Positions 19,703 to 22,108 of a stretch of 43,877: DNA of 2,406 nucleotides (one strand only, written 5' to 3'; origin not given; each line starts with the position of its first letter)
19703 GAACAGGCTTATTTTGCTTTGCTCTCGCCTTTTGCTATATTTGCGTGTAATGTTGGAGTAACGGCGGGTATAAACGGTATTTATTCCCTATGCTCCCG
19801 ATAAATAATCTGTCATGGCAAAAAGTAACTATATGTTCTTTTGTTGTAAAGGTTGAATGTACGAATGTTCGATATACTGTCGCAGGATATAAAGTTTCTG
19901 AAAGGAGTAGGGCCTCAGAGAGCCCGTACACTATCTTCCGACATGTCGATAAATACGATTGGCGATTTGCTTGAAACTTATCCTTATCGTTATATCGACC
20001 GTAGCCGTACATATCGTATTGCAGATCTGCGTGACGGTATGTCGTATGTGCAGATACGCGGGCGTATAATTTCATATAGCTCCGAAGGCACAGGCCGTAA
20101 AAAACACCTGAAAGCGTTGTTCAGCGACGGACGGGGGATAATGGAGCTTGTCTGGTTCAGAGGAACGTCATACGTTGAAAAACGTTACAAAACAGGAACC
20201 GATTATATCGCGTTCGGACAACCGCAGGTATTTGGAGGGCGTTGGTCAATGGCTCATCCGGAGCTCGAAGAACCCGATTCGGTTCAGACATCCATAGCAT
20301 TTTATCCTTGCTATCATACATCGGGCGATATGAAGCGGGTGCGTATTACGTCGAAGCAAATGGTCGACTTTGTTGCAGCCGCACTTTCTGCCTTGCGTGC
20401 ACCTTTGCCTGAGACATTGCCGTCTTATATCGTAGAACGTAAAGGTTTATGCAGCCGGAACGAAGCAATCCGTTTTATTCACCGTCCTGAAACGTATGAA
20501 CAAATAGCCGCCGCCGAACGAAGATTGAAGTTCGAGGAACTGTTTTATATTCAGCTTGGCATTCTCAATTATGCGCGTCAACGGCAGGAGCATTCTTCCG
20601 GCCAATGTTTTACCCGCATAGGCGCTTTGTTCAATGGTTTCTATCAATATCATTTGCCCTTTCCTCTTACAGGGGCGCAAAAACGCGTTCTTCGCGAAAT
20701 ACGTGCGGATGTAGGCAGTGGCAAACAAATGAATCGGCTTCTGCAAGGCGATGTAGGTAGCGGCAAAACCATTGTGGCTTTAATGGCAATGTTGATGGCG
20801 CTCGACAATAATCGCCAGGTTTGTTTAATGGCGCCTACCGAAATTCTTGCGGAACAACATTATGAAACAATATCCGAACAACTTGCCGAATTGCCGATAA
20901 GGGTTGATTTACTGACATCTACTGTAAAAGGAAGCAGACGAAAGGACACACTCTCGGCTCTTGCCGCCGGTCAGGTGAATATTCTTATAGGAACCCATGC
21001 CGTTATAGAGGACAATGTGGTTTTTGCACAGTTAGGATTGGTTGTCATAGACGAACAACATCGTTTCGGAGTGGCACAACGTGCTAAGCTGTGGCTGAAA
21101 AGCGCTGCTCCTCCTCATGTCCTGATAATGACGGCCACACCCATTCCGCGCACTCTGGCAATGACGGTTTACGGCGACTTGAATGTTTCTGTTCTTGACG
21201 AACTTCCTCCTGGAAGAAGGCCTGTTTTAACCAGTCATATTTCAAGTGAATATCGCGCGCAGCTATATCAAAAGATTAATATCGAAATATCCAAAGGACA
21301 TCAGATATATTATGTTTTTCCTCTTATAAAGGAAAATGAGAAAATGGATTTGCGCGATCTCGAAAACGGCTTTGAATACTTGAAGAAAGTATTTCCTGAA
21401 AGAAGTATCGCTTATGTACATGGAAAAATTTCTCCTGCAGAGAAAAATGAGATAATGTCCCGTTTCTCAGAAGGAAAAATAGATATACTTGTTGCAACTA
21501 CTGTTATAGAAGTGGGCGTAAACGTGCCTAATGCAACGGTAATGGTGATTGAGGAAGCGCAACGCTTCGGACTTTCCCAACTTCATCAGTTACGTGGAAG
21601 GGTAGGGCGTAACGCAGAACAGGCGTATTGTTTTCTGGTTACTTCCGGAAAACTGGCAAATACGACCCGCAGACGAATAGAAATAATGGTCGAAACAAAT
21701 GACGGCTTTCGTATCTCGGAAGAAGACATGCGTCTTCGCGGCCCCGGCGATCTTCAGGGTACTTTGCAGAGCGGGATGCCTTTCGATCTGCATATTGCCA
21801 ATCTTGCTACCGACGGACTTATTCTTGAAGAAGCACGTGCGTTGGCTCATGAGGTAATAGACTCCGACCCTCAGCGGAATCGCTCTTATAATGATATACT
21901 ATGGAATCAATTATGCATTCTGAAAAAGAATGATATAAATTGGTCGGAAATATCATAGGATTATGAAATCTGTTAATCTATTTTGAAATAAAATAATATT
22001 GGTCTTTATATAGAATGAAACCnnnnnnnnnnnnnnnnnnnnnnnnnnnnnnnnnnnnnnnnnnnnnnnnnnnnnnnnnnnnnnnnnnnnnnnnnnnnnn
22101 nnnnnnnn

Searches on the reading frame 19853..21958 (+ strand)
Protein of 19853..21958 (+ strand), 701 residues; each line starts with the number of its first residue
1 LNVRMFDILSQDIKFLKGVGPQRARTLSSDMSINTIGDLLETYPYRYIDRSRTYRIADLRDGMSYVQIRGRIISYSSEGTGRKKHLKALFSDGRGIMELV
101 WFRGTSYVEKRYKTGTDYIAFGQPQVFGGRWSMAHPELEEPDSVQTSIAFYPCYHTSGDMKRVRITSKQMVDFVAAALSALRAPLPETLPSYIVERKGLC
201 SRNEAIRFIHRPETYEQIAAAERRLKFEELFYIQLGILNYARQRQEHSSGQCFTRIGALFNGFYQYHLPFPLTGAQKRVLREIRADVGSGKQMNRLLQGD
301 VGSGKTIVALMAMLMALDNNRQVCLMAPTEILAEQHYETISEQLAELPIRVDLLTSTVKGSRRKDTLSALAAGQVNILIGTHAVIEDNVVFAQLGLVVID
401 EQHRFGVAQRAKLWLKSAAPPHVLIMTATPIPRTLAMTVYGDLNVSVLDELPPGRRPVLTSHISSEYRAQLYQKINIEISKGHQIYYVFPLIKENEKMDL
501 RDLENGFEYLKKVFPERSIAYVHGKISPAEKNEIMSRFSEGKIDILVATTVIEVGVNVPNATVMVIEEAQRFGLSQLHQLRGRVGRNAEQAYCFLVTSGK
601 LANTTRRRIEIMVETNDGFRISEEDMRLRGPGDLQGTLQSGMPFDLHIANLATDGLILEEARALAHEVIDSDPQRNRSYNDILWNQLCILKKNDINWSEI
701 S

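Call 7: search_protein_families(library=pfam, proteins=[window:19853-21958:+])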
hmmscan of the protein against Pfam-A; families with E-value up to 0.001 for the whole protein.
window:19853-21958:+ (701 aa): 9 families
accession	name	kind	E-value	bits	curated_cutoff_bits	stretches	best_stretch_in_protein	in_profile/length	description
PF19833.4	RecG_dom3_C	-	3.3e-32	110.8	26.8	1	615-701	1-87/87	ATP-dependent DNA helicase RecG, domain 3, C-terminal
PF00270.35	DEAD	-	7.1e-27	94.6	26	1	275-436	3-165/167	DEAD/DEAH box helicase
PF00271.37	Helicase_C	-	3.7e-24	85.5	23.5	1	478-587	11-109/110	Helicase conserved C-terminal domain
PF17191.10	RecG_wedge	-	2e-18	66.9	23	1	12-159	1-145/162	RecG wedge domain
PF04851.21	ResIII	-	1e-11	45.5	22.5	1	273-430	5-162/164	Type III restriction enzyme, res subunit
PF01336.31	tRNA_anti-codon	-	1.3e-07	31.8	27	1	66-139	1-73/75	OB-fold nucleic acid binding domain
PF00176.29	SNF2-rel_dom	-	2.2e-06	27.5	24.9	1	291-435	16-168/290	SNF2-related domain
PF13604.12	AAA_30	-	0.00012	22.3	27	0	274-413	4-108/191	AAA domain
PF22590.2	Cas3-like_C_2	-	0.00017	22.2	27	0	508-588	20-105/106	CRISPR-associated nuclease/helicase Cas3, C-terminal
